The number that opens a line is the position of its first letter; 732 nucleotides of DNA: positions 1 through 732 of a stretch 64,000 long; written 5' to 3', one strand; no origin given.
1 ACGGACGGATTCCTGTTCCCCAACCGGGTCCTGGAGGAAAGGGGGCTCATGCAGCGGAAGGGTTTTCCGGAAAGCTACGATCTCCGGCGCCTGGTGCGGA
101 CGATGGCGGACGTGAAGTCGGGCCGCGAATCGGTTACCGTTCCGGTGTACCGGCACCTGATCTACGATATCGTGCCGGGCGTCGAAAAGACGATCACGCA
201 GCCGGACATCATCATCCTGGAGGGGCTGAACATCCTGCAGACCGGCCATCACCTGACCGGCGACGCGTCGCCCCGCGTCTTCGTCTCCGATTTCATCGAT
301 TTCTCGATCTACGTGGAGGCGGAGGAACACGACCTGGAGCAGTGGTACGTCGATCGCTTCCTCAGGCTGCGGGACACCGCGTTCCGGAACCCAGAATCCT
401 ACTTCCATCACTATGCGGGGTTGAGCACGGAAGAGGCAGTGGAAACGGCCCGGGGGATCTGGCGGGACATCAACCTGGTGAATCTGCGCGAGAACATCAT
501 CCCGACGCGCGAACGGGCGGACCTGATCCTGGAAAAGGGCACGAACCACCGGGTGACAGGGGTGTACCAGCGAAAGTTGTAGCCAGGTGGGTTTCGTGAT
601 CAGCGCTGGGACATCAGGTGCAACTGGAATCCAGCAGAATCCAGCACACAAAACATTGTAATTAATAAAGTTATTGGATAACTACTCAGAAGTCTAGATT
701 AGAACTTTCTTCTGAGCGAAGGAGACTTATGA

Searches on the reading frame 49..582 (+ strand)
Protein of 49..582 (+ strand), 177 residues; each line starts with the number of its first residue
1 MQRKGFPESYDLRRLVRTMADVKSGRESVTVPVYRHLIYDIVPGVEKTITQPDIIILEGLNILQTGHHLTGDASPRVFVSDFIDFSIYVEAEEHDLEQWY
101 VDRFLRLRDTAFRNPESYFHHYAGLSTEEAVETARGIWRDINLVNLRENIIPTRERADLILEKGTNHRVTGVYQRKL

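Call 4: search_protein_families(library=pfam, proteins=[window:49-582:+], max_evalue=1)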
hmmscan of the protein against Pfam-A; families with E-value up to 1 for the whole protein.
window:49-582:+ (177 aa): 1 family
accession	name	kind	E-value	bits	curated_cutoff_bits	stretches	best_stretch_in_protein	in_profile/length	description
PF00485.24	PRK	-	1.1e-06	29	22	1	7-93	66-139/196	Phosphoribulokinase / Uridine kinase family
